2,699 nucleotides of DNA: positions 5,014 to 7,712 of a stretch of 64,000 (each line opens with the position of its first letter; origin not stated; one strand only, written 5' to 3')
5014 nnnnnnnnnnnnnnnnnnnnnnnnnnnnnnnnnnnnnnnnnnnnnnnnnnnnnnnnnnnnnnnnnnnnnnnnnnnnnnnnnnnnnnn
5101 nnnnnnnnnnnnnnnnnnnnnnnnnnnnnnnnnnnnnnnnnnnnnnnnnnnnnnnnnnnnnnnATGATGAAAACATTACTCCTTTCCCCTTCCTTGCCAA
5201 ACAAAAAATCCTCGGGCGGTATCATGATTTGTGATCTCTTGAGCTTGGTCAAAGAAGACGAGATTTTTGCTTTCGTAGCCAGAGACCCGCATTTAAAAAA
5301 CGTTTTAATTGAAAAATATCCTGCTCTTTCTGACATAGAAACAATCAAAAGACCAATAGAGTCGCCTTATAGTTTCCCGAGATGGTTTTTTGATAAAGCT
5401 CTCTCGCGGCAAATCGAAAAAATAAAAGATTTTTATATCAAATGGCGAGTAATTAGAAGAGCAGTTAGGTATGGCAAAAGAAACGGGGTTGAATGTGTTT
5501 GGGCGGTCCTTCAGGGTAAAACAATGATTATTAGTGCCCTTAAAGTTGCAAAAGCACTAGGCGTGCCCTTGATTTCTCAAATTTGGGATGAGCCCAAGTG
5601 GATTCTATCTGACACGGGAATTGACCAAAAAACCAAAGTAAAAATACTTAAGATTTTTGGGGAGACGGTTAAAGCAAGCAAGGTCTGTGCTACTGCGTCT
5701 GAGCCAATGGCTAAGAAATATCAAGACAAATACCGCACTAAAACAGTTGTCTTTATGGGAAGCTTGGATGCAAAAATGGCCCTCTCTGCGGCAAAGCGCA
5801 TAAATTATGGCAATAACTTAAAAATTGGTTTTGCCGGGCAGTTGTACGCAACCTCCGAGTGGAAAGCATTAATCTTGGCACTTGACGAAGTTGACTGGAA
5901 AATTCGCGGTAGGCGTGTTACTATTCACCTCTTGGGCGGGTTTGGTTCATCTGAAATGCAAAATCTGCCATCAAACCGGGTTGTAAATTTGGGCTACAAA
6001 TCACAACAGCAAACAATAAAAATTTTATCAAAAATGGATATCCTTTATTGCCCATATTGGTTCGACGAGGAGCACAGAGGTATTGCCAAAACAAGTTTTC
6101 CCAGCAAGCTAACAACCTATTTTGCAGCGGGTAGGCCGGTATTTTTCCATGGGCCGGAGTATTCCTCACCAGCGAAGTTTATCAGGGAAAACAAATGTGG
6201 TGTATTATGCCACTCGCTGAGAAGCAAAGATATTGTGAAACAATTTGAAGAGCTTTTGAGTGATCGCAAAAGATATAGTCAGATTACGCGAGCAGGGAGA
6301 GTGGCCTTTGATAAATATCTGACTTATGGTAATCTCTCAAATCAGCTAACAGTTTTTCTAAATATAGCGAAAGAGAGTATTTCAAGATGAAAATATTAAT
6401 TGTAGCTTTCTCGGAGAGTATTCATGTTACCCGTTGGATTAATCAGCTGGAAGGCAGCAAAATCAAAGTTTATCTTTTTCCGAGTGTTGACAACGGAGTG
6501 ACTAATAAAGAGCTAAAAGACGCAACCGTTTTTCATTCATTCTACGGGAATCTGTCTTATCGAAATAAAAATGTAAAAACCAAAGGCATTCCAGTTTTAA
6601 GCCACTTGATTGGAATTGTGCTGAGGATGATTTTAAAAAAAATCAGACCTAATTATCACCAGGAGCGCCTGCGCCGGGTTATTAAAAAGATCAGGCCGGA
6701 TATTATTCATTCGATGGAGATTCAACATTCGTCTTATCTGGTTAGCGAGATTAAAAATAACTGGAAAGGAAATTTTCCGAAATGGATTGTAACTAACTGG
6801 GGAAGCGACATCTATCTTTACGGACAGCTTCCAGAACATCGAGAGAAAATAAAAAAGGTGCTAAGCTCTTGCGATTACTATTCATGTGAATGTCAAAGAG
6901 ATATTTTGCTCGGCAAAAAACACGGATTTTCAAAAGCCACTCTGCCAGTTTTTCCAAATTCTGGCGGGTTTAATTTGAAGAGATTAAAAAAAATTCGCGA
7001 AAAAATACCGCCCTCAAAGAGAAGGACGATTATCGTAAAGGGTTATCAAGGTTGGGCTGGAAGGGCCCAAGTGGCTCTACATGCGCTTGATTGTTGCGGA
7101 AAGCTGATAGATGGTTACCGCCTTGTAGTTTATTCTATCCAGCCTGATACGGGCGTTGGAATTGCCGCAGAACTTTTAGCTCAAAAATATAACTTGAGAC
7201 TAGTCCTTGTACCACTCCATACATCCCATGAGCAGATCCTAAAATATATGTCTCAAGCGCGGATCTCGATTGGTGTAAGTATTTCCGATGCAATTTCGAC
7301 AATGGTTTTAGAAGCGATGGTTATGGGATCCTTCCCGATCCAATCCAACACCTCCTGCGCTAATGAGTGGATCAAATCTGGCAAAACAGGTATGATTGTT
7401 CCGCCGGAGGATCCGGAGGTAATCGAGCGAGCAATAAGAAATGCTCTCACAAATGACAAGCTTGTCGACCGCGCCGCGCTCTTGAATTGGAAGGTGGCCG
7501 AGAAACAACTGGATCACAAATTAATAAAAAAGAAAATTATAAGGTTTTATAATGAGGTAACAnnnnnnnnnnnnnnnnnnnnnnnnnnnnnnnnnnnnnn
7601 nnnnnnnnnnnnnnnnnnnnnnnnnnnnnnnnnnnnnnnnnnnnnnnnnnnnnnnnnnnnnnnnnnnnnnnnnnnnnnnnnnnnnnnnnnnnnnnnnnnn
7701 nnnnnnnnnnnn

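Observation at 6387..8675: Glycosyltransferase + P-loop NTPase + methyltransferase fused in one 762-aa protein, with a frame-switching internal tandem duplication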

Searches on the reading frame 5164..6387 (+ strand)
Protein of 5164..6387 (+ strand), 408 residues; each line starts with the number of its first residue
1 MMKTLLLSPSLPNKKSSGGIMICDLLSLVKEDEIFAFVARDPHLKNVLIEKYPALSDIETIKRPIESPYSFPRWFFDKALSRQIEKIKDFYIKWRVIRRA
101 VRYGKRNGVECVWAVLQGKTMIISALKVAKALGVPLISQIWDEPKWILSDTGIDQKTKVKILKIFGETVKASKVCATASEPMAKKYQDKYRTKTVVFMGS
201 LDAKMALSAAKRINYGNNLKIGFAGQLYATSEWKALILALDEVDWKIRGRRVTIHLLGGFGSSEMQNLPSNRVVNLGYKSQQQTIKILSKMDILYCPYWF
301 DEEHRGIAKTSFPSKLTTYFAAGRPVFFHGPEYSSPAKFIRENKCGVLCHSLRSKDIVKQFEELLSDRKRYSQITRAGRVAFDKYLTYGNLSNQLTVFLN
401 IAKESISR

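Call 10: search_protein_families(library=pfam, proteins=[window:5164-6387:+], max_evalue=0.001)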
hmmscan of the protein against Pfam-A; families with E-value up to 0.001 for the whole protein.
window:5164-6387:+ (408 aa): 2 families
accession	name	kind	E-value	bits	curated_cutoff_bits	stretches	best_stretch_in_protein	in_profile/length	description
PF13692.12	Glyco_trans_1_4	-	1.6e-08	35.3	27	1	220-367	3-142/142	Glycosyl transferases group 1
PF00534.26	Glycos_transf_1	-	1.2e-07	31.9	26.4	1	219-379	16-170/172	Glycosyl transferases group 1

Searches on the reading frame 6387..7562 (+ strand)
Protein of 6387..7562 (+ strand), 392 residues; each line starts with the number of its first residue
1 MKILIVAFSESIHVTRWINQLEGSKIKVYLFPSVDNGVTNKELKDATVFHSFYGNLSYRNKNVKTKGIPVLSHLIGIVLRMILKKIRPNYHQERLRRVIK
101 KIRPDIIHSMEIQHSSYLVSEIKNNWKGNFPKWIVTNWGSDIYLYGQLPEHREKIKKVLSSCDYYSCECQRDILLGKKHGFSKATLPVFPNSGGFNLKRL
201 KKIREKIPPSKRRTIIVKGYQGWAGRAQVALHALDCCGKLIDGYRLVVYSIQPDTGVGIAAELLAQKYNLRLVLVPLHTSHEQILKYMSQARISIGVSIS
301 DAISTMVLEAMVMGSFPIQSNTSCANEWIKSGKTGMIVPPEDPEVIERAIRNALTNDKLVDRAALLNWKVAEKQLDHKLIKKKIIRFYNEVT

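Call 3: search_protein_families(library=pfam, proteins=[window:6387-7562:+], max_evalue=1)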
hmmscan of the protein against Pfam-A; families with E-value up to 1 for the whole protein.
window:6387-7562:+ (392 aa): 5 families
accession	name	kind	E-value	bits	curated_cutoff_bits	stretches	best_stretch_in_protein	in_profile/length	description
PF00534.26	Glycos_transf_1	-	6.7e-14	52.2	26.4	1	261-362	62-164/172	Glycosyl transferases group 1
PF13477.12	Glyco_trans_4_2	-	8.1e-13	49.2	23.4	1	2-155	1-124/139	Glycosyl transferase 4-like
PF13692.12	Glyco_trans_1_4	-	5.5e-10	40.1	27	1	275-356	61-142/142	Glycosyl transferases group 1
PF20680.3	DUF6817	-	0.023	15.2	25.2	1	40-76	34-70/85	Domain of unknown function (DUF6817)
PF13439.12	Glyco_transf_4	-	0.057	13.9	28.5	1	75-111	44-80/170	Glycosyltransferase Family 4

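Call 40: search_solved_structures(query=window:6387-7562:+, max_evalue=0.01)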
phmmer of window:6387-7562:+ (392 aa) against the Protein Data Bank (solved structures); distinct sequences matched with E-value up to 0.01: 4.
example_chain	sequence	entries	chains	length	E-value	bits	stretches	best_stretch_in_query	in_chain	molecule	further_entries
6kih_A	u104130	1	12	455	0.00021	23.6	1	260-356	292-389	Tll1590 protein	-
8dvz_A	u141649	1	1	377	0.007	18.6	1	298-390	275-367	N, N'-diacetylbacillosaminyl-diphospho-undecaprenol alpha-1,3-N-acetylgalactosaminyltransf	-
8dvw_A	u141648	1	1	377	0.0092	18.2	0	298-390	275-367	N, N'-diacetylbacillosaminyl-diphospho-undecaprenol alpha-1,3-N-acetylgalactosaminyltransf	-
8dqd_A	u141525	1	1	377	0.0092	18.2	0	298-390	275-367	N, N'-diacetylbacillosaminyl-diphospho-undecaprenol alpha-1,3-N-acetylgalactosaminyltransf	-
